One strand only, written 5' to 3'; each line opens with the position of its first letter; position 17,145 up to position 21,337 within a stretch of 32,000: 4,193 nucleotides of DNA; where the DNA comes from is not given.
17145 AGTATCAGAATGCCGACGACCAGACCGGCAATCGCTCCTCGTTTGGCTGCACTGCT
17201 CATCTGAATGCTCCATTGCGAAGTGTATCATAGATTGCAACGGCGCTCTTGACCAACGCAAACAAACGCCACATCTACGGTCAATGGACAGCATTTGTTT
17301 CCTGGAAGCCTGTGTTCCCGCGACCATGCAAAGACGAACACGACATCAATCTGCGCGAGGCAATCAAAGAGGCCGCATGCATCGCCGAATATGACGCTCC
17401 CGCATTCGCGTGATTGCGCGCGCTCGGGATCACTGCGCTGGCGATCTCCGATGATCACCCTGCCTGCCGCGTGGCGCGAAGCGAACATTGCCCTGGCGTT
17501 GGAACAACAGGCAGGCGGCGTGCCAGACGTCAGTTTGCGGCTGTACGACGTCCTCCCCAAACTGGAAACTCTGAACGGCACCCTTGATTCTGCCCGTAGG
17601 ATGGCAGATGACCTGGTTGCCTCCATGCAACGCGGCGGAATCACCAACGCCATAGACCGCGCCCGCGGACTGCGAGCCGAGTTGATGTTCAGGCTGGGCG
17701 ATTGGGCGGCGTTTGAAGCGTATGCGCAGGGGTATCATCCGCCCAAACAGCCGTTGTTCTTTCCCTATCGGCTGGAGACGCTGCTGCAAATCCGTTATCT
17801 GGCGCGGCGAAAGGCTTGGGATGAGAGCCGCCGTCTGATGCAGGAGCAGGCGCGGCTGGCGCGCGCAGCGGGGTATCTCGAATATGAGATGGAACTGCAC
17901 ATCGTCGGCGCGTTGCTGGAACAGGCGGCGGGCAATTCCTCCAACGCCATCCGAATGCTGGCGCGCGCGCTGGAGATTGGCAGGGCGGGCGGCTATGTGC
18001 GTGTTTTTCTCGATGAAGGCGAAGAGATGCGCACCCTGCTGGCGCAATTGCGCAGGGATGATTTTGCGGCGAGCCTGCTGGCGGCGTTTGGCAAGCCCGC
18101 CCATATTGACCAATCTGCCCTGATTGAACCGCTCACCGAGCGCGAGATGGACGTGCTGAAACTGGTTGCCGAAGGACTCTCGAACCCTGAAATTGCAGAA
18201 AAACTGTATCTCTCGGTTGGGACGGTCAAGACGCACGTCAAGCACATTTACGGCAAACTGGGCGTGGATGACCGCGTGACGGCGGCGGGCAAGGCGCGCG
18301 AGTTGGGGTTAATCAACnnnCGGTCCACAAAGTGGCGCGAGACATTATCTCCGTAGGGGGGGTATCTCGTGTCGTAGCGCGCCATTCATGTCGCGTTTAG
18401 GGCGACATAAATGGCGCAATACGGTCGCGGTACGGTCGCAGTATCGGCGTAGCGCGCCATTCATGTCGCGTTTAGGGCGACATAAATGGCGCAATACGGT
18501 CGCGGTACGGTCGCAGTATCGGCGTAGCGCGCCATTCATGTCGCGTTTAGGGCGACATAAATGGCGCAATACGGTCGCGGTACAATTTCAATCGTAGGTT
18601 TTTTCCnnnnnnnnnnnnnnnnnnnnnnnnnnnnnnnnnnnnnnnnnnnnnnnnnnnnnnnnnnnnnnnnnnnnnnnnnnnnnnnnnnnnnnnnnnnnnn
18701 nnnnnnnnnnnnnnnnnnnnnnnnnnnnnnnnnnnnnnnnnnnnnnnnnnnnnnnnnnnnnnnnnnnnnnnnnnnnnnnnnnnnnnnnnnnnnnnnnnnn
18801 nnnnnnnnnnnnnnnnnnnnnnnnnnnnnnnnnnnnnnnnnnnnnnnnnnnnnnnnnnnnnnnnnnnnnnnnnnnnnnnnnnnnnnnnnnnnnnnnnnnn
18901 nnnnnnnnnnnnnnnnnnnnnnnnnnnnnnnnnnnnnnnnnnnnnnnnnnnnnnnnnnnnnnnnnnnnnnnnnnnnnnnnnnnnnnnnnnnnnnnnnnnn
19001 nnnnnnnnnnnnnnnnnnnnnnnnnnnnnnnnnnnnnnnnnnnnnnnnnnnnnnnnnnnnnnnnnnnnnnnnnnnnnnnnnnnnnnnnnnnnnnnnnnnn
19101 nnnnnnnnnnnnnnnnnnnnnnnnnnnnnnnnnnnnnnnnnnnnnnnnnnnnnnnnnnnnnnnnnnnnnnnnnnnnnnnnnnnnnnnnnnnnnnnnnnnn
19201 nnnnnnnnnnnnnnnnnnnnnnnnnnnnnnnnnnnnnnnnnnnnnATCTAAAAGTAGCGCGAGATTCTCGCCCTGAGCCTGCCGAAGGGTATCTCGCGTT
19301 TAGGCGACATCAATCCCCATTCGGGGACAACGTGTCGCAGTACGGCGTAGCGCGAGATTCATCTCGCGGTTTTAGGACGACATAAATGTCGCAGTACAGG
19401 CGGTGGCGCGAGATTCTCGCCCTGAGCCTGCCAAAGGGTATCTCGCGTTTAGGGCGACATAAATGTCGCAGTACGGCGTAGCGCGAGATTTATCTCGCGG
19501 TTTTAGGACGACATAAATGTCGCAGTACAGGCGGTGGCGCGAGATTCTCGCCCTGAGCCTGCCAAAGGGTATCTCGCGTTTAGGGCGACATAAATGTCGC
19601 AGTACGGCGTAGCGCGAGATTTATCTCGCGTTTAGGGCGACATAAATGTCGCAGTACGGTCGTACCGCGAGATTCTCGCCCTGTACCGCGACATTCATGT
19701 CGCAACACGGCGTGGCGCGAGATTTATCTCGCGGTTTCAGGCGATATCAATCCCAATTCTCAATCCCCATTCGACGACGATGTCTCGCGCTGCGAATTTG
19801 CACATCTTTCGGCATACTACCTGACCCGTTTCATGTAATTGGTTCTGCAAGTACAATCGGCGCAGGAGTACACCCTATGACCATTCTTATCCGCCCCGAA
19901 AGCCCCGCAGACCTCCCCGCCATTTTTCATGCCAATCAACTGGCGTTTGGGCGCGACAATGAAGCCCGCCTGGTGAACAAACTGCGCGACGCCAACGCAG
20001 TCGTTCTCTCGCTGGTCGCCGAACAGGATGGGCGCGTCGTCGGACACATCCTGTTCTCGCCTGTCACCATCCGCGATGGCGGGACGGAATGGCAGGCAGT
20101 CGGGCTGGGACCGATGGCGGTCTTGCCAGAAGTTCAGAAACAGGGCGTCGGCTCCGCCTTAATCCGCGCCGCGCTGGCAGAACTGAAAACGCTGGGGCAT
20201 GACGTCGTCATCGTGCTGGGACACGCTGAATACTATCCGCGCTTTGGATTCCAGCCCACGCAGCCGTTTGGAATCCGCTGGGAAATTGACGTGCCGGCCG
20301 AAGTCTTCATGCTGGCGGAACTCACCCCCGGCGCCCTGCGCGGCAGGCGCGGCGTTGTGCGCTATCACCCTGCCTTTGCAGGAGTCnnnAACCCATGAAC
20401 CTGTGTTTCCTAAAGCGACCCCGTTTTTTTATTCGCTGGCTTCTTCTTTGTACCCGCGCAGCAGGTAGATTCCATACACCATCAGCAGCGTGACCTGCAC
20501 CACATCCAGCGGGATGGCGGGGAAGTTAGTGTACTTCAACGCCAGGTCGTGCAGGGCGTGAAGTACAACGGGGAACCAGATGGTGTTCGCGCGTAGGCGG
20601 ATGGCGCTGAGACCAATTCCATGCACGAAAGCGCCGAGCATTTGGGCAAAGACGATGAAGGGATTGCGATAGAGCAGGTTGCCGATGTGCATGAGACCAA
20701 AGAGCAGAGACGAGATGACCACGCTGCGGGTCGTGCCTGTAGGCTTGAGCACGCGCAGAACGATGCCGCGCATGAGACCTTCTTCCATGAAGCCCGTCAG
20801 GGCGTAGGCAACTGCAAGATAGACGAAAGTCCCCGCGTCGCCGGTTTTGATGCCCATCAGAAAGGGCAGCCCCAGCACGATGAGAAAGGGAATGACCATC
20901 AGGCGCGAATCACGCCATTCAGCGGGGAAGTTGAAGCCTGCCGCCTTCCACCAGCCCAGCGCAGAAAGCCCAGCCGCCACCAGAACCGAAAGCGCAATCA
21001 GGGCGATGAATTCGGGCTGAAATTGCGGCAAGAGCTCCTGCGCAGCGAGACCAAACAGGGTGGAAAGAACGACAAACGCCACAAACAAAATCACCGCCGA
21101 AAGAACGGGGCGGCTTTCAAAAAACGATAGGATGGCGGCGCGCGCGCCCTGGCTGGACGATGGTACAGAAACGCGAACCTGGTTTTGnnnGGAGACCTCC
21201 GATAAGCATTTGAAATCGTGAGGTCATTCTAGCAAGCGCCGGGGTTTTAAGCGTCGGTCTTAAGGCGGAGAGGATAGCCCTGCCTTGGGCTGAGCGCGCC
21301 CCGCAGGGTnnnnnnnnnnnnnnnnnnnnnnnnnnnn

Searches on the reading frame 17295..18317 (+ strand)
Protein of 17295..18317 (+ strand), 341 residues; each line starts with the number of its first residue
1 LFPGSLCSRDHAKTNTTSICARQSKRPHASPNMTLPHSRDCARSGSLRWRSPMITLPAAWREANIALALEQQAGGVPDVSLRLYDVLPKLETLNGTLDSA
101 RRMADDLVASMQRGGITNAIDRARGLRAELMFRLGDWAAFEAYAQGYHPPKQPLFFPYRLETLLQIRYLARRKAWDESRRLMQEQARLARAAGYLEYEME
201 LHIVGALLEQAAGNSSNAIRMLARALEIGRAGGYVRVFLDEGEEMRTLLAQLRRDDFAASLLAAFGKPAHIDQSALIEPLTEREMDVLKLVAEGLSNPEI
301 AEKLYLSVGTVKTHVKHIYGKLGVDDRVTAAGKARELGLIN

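Call 20: search_protein_families(library=pfam, proteins=[window:17295-18317:+])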
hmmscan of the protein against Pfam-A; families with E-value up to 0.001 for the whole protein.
window:17295-18317:+ (341 aa): 4 families
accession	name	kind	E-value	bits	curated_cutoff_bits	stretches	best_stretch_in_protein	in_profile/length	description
PF00196.25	GerE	-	2.5e-18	65.9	23.5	1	279-331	2-54/57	Bacterial regulatory proteins, luxR family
PF17874.7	TPR_MalT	-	8.3e-18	65.2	45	1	58-254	140-335/336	MalT-like TPR region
PF08281.18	Sigma70_r4_2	-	5.9e-08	32.7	25.7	1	276-317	7-49/54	Sigma-70, region 4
PF13412.12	HTH_24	-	6.7e-05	22.8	21.9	1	293-316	14-39/48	Winged helix-turn-helix DNA-binding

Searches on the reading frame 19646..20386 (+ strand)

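Call 20: search_protein_families(library=pfam, proteins=[window:19646-20386:+])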
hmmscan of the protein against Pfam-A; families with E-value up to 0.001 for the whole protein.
window:19646-20386:+ (247 aa): 4 families
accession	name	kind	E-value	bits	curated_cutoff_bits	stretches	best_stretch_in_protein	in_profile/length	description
PF13527.13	Acetyltransf_9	-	8.6e-14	52.1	25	1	82-204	2-126/127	Acetyltransferase (GNAT) domain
PF13508.13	Acetyltransf_7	-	8.5e-11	42.5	27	1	123-204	6-84/84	Acetyltransferase (GNAT) domain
PF00583.31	Acetyltransf_1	-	9.7e-10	39.2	20.7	1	113-202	24-116/116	Acetyltransferase (GNAT) family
PF13673.13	Acetyltransf_10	-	9.5e-05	22.8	23.6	1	120-206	31-111/128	Acetyltransferase (GNAT) domain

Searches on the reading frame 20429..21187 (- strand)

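Call 20: search_protein_families(library=pfam, proteins=[window:20429-21187:-])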
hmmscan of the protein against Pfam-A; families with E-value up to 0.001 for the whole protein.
window:20429-21187:- (252 aa): 1 family
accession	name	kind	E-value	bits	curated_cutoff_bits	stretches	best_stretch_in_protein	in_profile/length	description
PF02517.21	Rce1-like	-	6.7e-17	62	22.4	1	120-215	4-92/93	Type II CAAX prenyl endopeptidase Rce1-like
